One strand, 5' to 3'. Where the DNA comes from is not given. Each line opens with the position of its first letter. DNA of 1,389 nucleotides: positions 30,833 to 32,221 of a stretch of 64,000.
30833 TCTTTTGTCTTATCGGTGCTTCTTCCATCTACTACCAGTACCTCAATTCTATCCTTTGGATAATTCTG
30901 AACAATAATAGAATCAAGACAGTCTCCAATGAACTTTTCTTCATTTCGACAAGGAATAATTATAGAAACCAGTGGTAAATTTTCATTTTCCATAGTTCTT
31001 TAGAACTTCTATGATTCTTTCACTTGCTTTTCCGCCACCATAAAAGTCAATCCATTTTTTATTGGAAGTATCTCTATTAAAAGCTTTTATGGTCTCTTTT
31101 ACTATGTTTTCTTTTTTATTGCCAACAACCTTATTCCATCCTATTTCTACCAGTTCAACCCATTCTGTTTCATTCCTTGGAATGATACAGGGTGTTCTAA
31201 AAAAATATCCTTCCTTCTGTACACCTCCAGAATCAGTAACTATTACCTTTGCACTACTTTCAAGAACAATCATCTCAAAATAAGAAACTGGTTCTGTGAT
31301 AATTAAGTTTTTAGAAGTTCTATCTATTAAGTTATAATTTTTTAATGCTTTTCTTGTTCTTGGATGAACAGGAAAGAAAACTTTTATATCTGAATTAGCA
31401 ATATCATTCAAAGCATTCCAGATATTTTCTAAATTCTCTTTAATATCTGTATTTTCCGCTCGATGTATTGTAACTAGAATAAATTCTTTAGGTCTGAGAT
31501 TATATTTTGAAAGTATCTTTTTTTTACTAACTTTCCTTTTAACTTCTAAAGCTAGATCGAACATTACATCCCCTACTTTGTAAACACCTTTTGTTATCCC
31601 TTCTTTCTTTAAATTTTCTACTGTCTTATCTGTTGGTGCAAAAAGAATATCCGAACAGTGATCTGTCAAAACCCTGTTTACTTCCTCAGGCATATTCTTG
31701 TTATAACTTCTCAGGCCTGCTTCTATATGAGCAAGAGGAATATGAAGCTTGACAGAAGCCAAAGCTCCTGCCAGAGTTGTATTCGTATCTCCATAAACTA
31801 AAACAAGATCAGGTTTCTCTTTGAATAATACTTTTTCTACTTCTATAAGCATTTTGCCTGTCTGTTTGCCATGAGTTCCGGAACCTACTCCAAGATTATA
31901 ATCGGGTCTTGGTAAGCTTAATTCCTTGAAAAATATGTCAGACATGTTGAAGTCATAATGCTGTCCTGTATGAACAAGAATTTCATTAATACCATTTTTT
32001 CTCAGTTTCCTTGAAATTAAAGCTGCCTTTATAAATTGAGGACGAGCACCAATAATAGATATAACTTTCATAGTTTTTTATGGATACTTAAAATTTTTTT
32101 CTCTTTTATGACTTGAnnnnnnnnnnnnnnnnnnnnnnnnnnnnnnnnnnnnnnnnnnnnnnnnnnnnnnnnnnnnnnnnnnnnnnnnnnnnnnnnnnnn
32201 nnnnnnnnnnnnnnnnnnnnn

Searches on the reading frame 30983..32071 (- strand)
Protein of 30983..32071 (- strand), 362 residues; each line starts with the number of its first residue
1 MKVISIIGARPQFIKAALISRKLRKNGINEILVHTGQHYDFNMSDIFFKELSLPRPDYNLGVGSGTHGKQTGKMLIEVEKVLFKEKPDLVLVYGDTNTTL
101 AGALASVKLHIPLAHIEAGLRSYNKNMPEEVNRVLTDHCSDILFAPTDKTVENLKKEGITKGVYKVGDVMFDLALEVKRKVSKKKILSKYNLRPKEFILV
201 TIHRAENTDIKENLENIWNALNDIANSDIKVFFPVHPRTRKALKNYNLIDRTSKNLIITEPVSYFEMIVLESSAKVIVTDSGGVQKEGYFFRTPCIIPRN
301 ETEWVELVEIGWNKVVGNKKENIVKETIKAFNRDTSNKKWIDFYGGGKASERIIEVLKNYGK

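Call 3: search_protein_families(library=ncbifam, proteins=[window:30983-32071:-], max_evalue=0.00001)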
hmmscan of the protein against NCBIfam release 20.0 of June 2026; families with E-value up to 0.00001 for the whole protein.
window:30983-32071:- (362 aa): 2 families
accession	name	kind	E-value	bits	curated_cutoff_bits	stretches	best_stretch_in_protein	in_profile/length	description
TIGR00236.1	wecB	equivalog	9.1e-108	360.7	210.15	1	1-360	1-365/366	non-hydrolyzing UDP-N-acetylglucosamine 2-epimerase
TIGR03568.1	NeuC_NnaA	equivalog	3.3e-19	69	235.9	1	67-357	74-365/365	UDP-N-acetylglucosamine 2-epimerase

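Call 4: search_protein_families(library=pfam, proteins=[window:30983-32071:-], max_evalue=0.00001)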
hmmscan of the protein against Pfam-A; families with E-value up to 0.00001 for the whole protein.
window:30983-32071:- (362 aa): 1 family
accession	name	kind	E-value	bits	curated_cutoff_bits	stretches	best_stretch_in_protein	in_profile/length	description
PF02350.25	Epimerase_2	-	7.6e-111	370.7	30.6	1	24-358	4-347/347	UDP-N-acetylglucosamine 2-epimerase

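Call 15: search_solved_structures(query=window:30983-32071:-, max_evalue=1e-20, show_alignments=3)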
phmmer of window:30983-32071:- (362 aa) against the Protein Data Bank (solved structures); distinct sequences matched with E-value up to 1e-20: 24.
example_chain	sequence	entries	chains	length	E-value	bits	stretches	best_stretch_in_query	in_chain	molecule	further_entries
8sxv_A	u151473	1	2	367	1.1e-126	425.9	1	2-361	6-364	UDP-2,3-diacetamido-2,3-dideoxy-glucuronic acid-2-epimerase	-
8sxy_A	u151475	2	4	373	1.1e-126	425.8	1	2-361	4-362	UDP-2,3-diacetamido-2,3-dideoxy-glucuronic acid-2-epimerase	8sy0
8sxw_A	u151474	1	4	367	5.4e-126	423.6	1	2-361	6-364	UDP-2,3-diacetamido-2,3-dideoxy-glucuronic acid-2-epimerase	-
8sy9_A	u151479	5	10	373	5.7e-126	423.5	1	2-361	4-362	UDP-2,3-diacetamido-2,3-dideoxy-glucuronic acid-2-epimerase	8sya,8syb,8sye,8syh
8syd_A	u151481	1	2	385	6.4e-126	423.4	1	2-361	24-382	UDP-2,3-diacetamido-2,3-dideoxy-glucuronic acid-2-epimerase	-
4neq_A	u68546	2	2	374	1.4e-104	353.2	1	1-362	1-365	UDP-N-acetylglucosamine 2-epimerase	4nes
7ya2_A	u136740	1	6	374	6.8e-60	206.2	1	1-360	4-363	Capsular polysaccharide synthesis enzyme CapG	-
4hwg_A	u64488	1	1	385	5.3e-58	200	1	1-360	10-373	UDP-N-acetylglucosamine 2-epimerase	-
5enz_A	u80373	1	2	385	3.7e-51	177.5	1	2-360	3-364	UDP-GlcNAc 2-epimerase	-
1f6d_A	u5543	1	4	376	6.7e-50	173.4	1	1-359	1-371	UDP-N-ACETYLGLUCOSAMINE 2-EPIMERASE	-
1vgv_A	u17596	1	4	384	7.2e-50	173.3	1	1-359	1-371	UDP-N-acetylglucosamine 2-epimerase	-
1o6c_A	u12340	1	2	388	4.9e-44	154.1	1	1-361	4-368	UDP-N-acetylglucosamine 2-epimerase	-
4fkz_A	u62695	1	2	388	4.9e-44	154.1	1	1-361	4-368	UDP-N-acetylglucosamine 2-epimerase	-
8ahe_A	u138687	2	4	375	1e-43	153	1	1-361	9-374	UDP-N-acetylglucosamine 2-epimerase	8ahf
3beo_A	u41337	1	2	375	1e-43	153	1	1-361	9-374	UDP-N-acetylglucosamine 2-epimerase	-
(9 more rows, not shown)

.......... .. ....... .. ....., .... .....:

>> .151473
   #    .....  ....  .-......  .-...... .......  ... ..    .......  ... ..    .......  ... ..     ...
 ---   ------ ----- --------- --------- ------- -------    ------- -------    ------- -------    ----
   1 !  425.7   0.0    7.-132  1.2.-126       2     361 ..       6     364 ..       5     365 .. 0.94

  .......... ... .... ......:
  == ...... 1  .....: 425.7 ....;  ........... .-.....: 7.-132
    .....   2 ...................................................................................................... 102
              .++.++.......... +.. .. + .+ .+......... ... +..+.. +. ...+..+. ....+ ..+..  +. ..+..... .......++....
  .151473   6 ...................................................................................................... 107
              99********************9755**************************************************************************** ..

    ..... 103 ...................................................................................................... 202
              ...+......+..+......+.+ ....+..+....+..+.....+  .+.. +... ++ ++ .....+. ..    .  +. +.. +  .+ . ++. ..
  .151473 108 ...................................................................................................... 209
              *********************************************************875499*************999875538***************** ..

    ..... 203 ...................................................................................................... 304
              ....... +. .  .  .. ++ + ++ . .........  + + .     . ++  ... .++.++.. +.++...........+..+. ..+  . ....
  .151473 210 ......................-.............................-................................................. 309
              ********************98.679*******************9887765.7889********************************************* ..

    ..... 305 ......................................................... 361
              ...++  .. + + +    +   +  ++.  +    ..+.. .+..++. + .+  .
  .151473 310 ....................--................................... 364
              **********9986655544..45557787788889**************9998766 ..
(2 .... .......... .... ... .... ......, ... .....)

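Call 26: search_dna_similar(query=window:30983-32071:-, collection=plasmids, mode=protein, max_rows=25, max_evalue=1e-40)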
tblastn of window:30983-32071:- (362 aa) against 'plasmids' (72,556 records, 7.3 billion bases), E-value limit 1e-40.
Records with a match: 144; places in all: 154; records where one place covers at least 80% of the query: 143.
Best place of each record, by identity: <60% 144.
By first word of the organism name: Priestia 38; Enterococcus 11; Haloferax 8; Haloarcula 8; Escherichia 7; Methanosarcina 4; Pseudomonas 4; Halobaculum 4; Haladaptatus 4; Deinococcus 3; and 42 more.
By predicted mobility (MOB-suite, as given by PLSDB): non-mobilizable 117; mobilizable 17; conjugative 10.
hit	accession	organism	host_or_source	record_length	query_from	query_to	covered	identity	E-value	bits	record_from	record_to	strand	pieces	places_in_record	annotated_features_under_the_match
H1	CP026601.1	Clostridiaceae bacterium 14S0207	Bos taurus,whole organsim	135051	1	359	99%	53.6%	2e-115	375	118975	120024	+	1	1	UDP-N-acetylglucosamine 2-epimerase (non-hydrolyzing)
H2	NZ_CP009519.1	Methanosarcina vacuolata Z-761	-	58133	1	353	98%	54.2%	4e-119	385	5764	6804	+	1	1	wecB: UDP-N-acetylglucosamine 2-epimerase (non-hydrolyzing) | DUF354 domain-containing protein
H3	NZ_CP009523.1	Methanosarcina sp. Kolksee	-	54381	1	353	98%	54.0%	7e-119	385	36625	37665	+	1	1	wecB: UDP-N-acetylglucosamine 2-epimerase (non-hydrolyzing) | DUF354 domain-containing protein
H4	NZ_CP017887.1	Pseudomonas frederiksbergensis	whole organism,glacial stream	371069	2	361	99%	52.9%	2e-106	349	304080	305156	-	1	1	wecB: UDP-N-acetylglucosamine 2-epimerase (non-hydrolyzing)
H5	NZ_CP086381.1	Deinococcus radiophilus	Harpadon nehereus,cell culture,2 Mrad ...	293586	1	357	99%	51.2%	1e-113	370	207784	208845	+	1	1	wecB: UDP-N-acetylglucosamine 2-epimerase (non-hydrolyzing) | glycosyltransferase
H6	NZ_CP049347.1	Sulfitobacter pontiacus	-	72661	1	357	99%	51.0%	6e-111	362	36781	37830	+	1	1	wecB: UDP-N-acetylglucosamine 2-epimerase (non-hydrolyzing) | oligosaccharide flippase family protein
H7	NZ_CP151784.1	Priestia megaterium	whole organism,soil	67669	1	360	99%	50.5%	3e-114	372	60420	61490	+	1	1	wecB: UDP-N-acetylglucosamine 2-epimerase (non-hydrolyzing)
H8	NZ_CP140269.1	Priestia megaterium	Single cell,ginseng rhizosphere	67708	1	360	99%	50.5%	3e-114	372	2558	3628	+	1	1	wecB: UDP-N-acetylglucosamine 2-epimerase (non-hydrolyzing)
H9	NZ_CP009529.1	Methanosarcina barkeri 227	-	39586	1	353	98%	51.4%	3e-113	369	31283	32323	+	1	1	wecB: UDP-N-acetylglucosamine 2-epimerase (non-hydrolyzing) | DUF354 domain-containing protein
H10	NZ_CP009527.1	Methanosarcina barkeri MS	-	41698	1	353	98%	51.4%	3e-113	369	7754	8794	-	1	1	wecB: UDP-N-acetylglucosamine 2-epimerase (non-hydrolyzing) | DUF354 domain-containing protein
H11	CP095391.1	Natribaculum breve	cell culture,saline soil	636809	1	360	99%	50.1%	2e-108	355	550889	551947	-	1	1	none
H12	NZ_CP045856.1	Agrobacterium sp. MA01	cell culture,Microcystis culture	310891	2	361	99%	49.5%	2e-104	343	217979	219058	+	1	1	wecB: UDP-N-acetylglucosamine 2-epimerase (non-hydrolyzing)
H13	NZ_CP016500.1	Agrobacterium sp. RAC06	Microbial isolate,Algal phycosphere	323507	2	361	99%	49.5%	5e-104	342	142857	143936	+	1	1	wecB: UDP-N-acetylglucosamine 2-epimerase (non-hydrolyzing)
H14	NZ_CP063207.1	Haloferax gibbonsii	cultured ...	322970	1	360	99%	49.0%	5e-107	351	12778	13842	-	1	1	wecB: UDP-N-acetylglucosamine 2-epimerase (non-hydrolyzing)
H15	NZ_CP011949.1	Haloferax gibbonsii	whole genome,saline saltern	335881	1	360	99%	48.8%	5e-107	351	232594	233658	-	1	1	wecB: UDP-N-acetylglucosamine 2-epimerase (non-hydrolyzing)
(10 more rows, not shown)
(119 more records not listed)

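Call 27: get_annotated_region(hit=H4, flank=12000)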
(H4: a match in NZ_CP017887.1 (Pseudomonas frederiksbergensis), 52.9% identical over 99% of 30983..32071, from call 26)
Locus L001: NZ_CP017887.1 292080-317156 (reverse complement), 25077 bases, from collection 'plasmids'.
description: Pseudomonas frederiksbergensis strain ERDD5:01 plasmid unnamed1, complete sequence
organism: Pseudomonas frederiksbergensis (NCBI taxid 104087)
taxonomy: Bacteria; Pseudomonadota; Gammaproteobacteria; Pseudomonadales; Pseudomonadaceae; Pseudomonas; Pseudomonas frederiksbergensis
host: -; source: whole organism,glacial stream; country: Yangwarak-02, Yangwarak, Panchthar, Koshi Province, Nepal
typing (MOB-suite, as given by PLSDB): mobilizable; relaxase MOBH
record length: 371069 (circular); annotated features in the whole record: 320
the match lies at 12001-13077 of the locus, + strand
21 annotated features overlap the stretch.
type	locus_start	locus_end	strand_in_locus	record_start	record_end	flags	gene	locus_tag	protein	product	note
CDS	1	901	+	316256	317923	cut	-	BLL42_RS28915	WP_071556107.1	inverse autotransporter beta domain-containing protein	-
CDS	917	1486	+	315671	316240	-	-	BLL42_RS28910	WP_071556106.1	hypothetical protein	-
CDS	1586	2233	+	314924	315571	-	-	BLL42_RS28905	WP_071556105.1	ZirU family protein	-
CDS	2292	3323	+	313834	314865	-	-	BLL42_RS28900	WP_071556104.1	hypothetical protein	-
CDS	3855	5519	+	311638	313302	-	-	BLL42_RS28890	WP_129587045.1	EAL domain-containing protein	-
CDS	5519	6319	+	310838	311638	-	-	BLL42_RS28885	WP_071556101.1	winged helix-turn-helix domain-containing protein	GO:0000160 - phosphorelay signal transduction system [Evidence IEA]; GO:0006355 - regulation of DNA-templated ...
CDS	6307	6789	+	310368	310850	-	-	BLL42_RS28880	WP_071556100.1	hypothetical protein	-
CDS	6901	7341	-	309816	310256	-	-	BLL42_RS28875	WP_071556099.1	DeoR family transcriptional regulator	GO:0006355 - regulation of DNA-templated transcription [Evidence IEA]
CDS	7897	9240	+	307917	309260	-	wbpA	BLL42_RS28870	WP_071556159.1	UDP-N-acetyl-D-glucosamine 6-dehydrogenase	-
CDS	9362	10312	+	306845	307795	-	-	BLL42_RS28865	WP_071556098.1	Gfo/Idh/MocA family oxidoreductase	-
CDS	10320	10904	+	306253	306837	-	-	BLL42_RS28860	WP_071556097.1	acyltransferase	-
CDS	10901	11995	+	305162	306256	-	-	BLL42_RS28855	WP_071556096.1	DegT/DnrJ/EryC1/StrS family aminotransferase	-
CDS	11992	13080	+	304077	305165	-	wecB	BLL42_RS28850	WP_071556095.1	UDP-N-acetylglucosamine 2-epimerase (non-hydrolyzing)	GO:0009103 - lipopolysaccharide biosynthetic process [Evidence IEA]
CDS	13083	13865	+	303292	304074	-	-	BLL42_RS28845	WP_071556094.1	ABC transporter permease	-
CDS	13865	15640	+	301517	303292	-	-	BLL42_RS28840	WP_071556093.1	ABC transporter ATP-binding protein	-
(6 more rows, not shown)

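Call 28: get_annotated_region(hit=H5, flank=12000)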
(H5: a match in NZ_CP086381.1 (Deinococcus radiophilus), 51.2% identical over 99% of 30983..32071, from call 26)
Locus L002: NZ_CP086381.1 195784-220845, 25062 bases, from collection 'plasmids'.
description: Deinococcus radiophilus strain ATCC 27603 plasmid pRadio1, complete sequence
organism: Deinococcus radiophilus (NCBI taxid 32062)
taxonomy: Bacteria; Deinococcota; Deinococci; Deinococcales; Deinococcaceae; Deinococcus; Deinococcus radiophilus
host: -; source: Harpadon nehereus,cell culture,2 Mrad irradiated Bombay duck; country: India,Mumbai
typing (MOB-suite, as given by PLSDB): mobilizable; relaxase MOBP
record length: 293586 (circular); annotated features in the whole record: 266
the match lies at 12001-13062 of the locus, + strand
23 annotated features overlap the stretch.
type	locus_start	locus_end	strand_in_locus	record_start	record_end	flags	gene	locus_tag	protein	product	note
CDS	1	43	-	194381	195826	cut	-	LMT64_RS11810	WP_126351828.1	replication initiator protein A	-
CDS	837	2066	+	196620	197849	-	glcF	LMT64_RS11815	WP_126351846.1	glycolate oxidase subunit GlcF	-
CDS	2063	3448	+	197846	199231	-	-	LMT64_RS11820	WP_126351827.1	FAD-linked oxidase C-terminal domain-containing protein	-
CDS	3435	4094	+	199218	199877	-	-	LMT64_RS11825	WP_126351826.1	FAD-binding oxidoreductase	-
CDS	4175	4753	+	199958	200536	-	-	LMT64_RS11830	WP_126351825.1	YIP1 family protein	-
CDS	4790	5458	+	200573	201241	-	-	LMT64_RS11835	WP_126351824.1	isochorismatase family cysteine hydrolase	-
CDS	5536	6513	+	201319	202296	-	-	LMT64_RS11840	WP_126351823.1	Gfo/Idh/MocA family oxidoreductase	-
CDS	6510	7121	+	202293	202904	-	-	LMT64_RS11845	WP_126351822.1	acyltransferase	-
CDS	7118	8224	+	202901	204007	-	-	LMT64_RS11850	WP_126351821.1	DegT/DnrJ/EryC1/StrS family aminotransferase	-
CDS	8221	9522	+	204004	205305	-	-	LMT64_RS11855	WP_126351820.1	lipopolysaccharide biosynthesis protein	-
CDS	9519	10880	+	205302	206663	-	-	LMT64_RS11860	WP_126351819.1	hypothetical protein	-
CDS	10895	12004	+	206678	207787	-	-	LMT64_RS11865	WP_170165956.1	glycosyltransferase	-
CDS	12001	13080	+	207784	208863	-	wecB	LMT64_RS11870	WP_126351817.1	UDP-N-acetylglucosamine 2-epimerase (non-hydrolyzing)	GO:0009103 - lipopolysaccharide biosynthetic process [Evidence IEA]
CDS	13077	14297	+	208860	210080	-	-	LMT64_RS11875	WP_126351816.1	glycosyltransferase family 4 protein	-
CDS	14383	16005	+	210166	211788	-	-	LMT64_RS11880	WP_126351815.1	tyrosine-protein kinase domain-containing protein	-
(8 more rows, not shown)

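Call 39: search_protein_families(library=ncbifam, proteins=[L001:7897-9240:+, L001:9362-10312:+, L001:10320-10904:+, L001:10901-11995:+, L001:11992-13080:+], max_evalue=1e-20)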
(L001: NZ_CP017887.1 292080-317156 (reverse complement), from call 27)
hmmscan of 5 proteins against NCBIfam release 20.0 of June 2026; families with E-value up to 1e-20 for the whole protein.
L001:7897-9240:+ (447 aa): 6 families
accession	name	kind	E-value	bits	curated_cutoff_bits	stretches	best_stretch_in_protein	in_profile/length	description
TIGR03026.1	NDP-sugDHase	subfamily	2e-124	415.5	189.8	1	29-434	3-412/413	nucleotide sugar dehydrogenase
NF040825.1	UDPMaNacDH_Arch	equivalog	3.4e-68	230.4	750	1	29-443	3-407/418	UDP-N-acetyl-D-mannosamine dehydrogenase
NF008286.0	PRK11064.1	equivalog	1.1e-67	228.4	459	1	28-435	5-417/420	UDP-N-acetyl-D-mannosamine dehydrogenase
NF011729.0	PRK15182.1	equivalog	3.2e-63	214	592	1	26-419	6-392/425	Vi polysaccharide biosynthesis UDP-N-acetylglucosamine C-6 dehydrogenase TviB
NF041297.1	UDPGDh_AglM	equivalog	5.8e-51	173.8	670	1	29-434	3-414/429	UDP-glucose 6-dehydrogenase AglM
NF047673.2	TeichurnBiosyTuaD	equivalog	4.7e-33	115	700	1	29-417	4-389/439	UDP-glucose 6-dehydrogenase TuaD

L001:9362-10312:+ (316 aa): 0 families

L001:10320-10904:+ (194 aa): 1 family
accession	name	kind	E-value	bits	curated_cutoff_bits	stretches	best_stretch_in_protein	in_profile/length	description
TIGR03570.1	NeuD_NnaD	subfamily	3e-23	82.5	160.8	0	5-79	90-164/202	NeuD/PglB/VioB family sugar acetyltransferase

L001:10901-11995:+ (364 aa): 7 families
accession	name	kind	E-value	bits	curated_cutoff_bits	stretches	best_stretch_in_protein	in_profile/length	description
TIGR03588.1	PseC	equivalog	2.2e-64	217.8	423.5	1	23-360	18-378/380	UDP-4-amino-4,6-dideoxy-N-acetyl-beta-L-altrosamine transaminase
NF008658.2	PRK11658.1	equivalog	8.7e-59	199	631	1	21-360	19-375/379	UDP-4-amino-4-deoxy-L-arabinose aminotransferase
TIGR04181.1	NHT_00031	hypoth_equivalog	7.1e-57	192.9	420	1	34-319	29-334/359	LegC family aminotransferase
NF008687.0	PRK11706.1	equivalog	2.3e-56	191.2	375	1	44-360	40-372/375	dTDP-4-amino-4,6-dideoxygalactose transaminase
TIGR04427.1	PLP_DesI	equivalog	9.1e-51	173.2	650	1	33-348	50-369/390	dTDP-4-dehydro-6-deoxyglucose aminotransferase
TIGR02379.1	ECA_wecE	subfamily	5.9e-46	156.9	434.85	1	48-358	44-371/376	dTDP-4-amino-4,6-dideoxy-D-glucose transaminase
NF011936.0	PRK15407.1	equivalog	2.8e-39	135.1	423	1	14-214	49-251/440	lipopolysaccharide biosynthesis protein RfbH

L001:11992-13080:+ (362 aa): 1 family
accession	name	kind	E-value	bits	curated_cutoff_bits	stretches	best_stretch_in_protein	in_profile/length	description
TIGR00236.1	wecB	equivalog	3.3e-96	322.6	210.15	1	4-360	2-364/366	non-hydrolyzing UDP-N-acetylglucosamine 2-epimerase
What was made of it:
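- On WbpA UDP-GlcNAc 6-dehydrogenase: The score profile is the same as wbpA's in the control (call 39).
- Its NCBIfam score profile equals that of wbpA (call 39).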

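Call 40: list_cluster_members(proteins=[P0001, P0121, window:30983-32071:-])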
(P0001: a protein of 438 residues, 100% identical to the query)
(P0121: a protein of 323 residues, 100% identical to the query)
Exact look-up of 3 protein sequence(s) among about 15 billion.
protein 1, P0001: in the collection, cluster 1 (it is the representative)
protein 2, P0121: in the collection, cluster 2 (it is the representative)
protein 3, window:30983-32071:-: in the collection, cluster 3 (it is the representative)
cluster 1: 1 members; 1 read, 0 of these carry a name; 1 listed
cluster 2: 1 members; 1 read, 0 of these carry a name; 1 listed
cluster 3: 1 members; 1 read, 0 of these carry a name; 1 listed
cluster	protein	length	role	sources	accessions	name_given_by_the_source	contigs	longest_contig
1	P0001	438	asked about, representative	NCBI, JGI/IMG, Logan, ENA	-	-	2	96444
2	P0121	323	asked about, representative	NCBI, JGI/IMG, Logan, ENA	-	-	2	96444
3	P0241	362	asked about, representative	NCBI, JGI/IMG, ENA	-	-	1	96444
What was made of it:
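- Tried and rejected: list_cluster_members returned no names or accessions for the window's own proteins (call 40).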

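Call 49: get_annotated_region(hit=H2, flank=9000)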
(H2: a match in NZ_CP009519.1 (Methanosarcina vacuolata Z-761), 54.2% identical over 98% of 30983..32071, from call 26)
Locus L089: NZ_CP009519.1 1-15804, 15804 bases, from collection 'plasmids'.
description: Methanosarcina vacuolata Z-761 plasmid unnamed, complete sequence
organism: Methanosarcina vacuolata Z-761 (NCBI taxid 1434123)
taxonomy: Archaea; Euryarchaeota; Methanomicrobia; Methanosarcinales; Methanosarcinaceae; Methanosarcina; Methanosarcina vacuolata; Methanosarcina vacuolata Z-761
host: -; source: -; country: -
typing (MOB-suite, as given by PLSDB): non-mobilizable
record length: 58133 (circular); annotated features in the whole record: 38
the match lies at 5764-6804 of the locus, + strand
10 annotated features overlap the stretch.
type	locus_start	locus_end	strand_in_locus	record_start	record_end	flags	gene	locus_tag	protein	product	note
CDS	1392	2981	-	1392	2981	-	-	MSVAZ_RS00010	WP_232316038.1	polysaccharide biosynthesis protein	-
CDS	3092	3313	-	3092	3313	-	-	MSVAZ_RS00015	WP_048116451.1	hypothetical protein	-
CDS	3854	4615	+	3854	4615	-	-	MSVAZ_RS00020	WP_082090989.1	glycosyltransferase family 2 protein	-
CDS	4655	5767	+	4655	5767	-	-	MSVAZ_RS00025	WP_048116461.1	DUF354 domain-containing protein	-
CDS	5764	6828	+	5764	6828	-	wecB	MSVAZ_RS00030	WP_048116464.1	UDP-N-acetylglucosamine 2-epimerase (non-hydrolyzing)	GO:0009103 - lipopolysaccharide biosynthetic process [Evidence IEA]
CDS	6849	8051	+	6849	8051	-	-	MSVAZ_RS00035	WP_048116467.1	hypothetical protein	-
CDS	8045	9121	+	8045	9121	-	-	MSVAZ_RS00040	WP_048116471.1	glycosyltransferase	-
CDS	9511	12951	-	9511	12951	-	-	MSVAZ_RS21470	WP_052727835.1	PKD domain-containing protein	-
CDS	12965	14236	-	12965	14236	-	-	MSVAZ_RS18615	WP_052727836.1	PKD domain-containing protein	-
CDS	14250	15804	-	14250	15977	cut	-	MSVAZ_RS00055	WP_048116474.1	lectin like domain-containing protein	-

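Call 75: search_solved_structures(query=L001:9362-10312:+, max_evalue=1e-10, show_alignments=0)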
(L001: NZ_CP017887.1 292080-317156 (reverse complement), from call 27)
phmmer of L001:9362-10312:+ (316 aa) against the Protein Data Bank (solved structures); distinct sequences matched with E-value up to 1e-10: 2.
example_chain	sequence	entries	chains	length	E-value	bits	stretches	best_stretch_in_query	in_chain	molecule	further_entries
3oa2_A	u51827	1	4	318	6.9e-172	573.9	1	1-316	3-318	WbpB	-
3o9z_A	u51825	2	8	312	8.6e-88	297.6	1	1-310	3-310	Lipopolysaccharide biosynthesis protein wbpB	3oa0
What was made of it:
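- On WbpB-type UDP-GlcNAcA 3-dehydrogenase (P. aeruginosa 3OA2, T. thermophilus 3O9Z): That Pseudomonas protein scores 574 bits to 3OA2 (call 75).
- Closest known: Thermus thermophilus HB27 five-gene set. Different: Thermus uses a WbpB-type 3-dehydrogenase (3O9Z; call 75).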
